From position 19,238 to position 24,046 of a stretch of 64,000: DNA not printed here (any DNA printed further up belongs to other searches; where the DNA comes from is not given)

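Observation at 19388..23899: Single-chain double UvrA: 1503-aa paralogue built from two complete UvrA-like halves (four ABC modules)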

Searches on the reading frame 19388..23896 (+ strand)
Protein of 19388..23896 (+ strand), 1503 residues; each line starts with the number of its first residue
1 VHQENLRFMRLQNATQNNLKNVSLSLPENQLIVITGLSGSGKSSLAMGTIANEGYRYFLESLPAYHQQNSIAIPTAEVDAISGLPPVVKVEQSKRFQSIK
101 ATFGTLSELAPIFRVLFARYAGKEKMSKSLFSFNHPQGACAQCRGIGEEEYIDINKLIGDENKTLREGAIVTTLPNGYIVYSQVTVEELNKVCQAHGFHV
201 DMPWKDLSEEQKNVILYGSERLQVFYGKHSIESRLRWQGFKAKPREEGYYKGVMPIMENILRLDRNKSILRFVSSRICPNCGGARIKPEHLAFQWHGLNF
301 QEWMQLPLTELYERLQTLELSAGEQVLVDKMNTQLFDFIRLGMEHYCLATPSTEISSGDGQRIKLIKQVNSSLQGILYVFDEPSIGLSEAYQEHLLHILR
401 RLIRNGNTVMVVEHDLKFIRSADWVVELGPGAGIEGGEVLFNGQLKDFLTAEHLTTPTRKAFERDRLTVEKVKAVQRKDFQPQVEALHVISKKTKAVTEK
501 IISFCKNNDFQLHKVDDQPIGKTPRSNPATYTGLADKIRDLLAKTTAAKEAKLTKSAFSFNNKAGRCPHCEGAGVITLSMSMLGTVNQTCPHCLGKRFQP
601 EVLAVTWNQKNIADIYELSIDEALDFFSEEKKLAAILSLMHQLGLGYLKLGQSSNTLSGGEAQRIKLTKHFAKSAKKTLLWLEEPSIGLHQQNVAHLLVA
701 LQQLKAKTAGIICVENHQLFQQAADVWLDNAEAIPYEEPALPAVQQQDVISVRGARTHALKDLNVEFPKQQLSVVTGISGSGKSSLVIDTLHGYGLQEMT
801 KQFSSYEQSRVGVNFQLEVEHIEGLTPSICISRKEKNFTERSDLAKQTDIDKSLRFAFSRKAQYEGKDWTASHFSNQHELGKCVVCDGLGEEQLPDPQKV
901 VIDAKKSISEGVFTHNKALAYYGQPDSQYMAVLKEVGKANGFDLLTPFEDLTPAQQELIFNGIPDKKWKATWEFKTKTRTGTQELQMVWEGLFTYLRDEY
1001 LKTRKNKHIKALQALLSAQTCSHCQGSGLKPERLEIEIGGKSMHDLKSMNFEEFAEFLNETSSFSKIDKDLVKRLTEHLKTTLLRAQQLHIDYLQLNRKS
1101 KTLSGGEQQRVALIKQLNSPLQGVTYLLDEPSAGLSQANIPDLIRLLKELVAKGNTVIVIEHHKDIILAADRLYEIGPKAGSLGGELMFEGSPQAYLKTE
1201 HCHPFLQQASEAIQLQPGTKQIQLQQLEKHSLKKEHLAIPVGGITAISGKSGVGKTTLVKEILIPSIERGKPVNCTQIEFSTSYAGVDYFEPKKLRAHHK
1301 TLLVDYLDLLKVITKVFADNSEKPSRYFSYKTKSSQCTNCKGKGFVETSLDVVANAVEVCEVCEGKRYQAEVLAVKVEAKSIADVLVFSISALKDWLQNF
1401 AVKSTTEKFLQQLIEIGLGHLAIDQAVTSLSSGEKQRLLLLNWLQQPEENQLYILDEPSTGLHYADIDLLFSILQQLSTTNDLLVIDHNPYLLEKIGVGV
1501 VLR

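Call 4: search_protein_families(library=pfam, proteins=[window:19388-23896:+], max_evalue=0.01)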
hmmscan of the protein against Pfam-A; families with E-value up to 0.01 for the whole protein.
window:19388-23896:+ (1503 aa): 27 families (the best 25 are shown)
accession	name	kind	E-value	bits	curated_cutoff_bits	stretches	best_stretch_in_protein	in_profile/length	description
PF17755.6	UvrA_DNA-bind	-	7.3e-31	107.2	23.2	2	896-1007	1-103/110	UvrA DNA-binding domain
PF00005.33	ABC_tran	-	1e-29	104.3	25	3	19-47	1-29/137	ABC transporter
PF02463.25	SMC_N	-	6.1e-17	62.2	40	1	752-1177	7-212/220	RecF/RecN/SMC N terminal domain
PF03193.22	RsgA_GTPase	-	9.9e-11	42.2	30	0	748-802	85-136/174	RsgA GTPase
PF13555.12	AAA_29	-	1.4e-10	41.2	27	0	1229-1259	9-39/61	P-loop containing region of AAA domain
PF00684.25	DnaJ_CXXCXGXG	-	3.4e-10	40.5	32.7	2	563-596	14-50/65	DnaJ central domain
PF13191.12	AAA_16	-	4.7e-10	40.7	32.6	0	1242-1282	24-64/167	AAA ATPase domain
PF20703.3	nSTAND1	-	7.4e-10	39.4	27.1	0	756-787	19-50/379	Novel STAND NTPase 1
PF20720.3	nSTAND3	-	6.4e-09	36.1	27.2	0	1245-1279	20-55/155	Novel STAND NTPase 3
PF13304.12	AAA_21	-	1.5e-08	35.5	27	1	1426-1494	234-304/304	AAA domain, putative AbiEii toxin, Type IV TA system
PF13481.12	AAA_25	-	6.9e-08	32.8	27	0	1239-1272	30-62/195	AAA domain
PF13401.12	AAA_22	-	2.4e-07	31.6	27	0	1243-1263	6-26/130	AAA domain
PF13476.12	AAA_23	-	4e-06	28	27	0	1242-1260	19-37/201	AAA domain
PF06745.19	ATPase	-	7.9e-06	25.8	26.6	0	1239-1273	16-51/231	KaiC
PF13238.12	AAA_18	-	3.1e-05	24.9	29.4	0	32-46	1-15/128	AAA domain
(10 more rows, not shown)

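Call 5: search_protein_families(library=ncbifam, proteins=[window:19388-23896:+], max_evalue=0.01)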
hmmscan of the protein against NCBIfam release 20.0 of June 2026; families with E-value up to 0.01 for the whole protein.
window:19388-23896:+ (1503 aa): 191 families (the best 25 are shown)
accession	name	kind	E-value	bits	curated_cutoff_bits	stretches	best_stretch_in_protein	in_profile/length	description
TIGR00630.1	uvra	equivalog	0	1095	729.8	5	869-1489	263-890/924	excinuclease ABC subunit UvrA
NF001503.0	PRK00349.1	equivalog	0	1063.8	1147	5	870-1489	266-892/943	excinuclease ABC subunit UvrA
NF001885.0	PRK00635.1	equivalog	7.8e-210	699.6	3054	6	928-1492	310-874/1809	excinuclease ABC subunit A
TIGR03608.1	L_ocin_972_ABC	subfamily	3.9e-54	183.3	254.85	5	1077-1174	110-204/206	putative bacteriocin export ABC transporter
TIGR02857.1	CydD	equivalog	2.4e-51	175.3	435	6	1094-1174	450-527/529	thiol reductant ABC exporter subunit CydD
NF040873.1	AztA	equivalog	1.5e-46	158.4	220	4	1087-1173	105-188/191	zinc ABC transporter ATP-binding protein AztA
TIGR02673.1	FtsE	equivalog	1.3e-41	142.7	264.85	5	1096-1168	131-201/214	cell division ATP-binding protein FtsE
TIGR04521.1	ECF_ATPase_2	equivalog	1.9e-41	142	330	5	1088-1175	130-217/279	energy-coupling factor transporter ATPase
NF010068.0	PRK13548.1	equivalog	3.8e-40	137.6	261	4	1092-1171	126-211/261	heme ABC transporter ATP-binding protein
TIGR02315.1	ABC_phnC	equivalog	3.9e-39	134.5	266.1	5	1087-1167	131-209/243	phosphonate ABC transporter ATP-binding protein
NF000355.4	ribo_prot_ABC_F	equivalog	1.6e-38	132.9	380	5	1395-1497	393-493/499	ribosomal protection-like ABC-F family protein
TIGR03411.1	urea_trans_UrtD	equivalog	1.6e-33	116.4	304.1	3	1361-1497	76-209/242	urea ABC transporter ATP-binding protein UrtD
TIGR02211.1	LolD_lipo_ex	equivalog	5.7e-33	114.3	307.75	3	1095-1176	134-214/221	lipoprotein-releasing ABC transporter ATP-binding protein LolD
TIGR01166.1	cbiO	subfamily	6.8e-33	113.7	211.8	3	1093-1166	119-189/190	cobalt ABC transporter, ATP-binding protein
NF007601.2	PRK10247.1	equivalog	1.7e-32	112.6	292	4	1087-1173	116-201/204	iron efflux ABC transporter ATP-binding subunit FetA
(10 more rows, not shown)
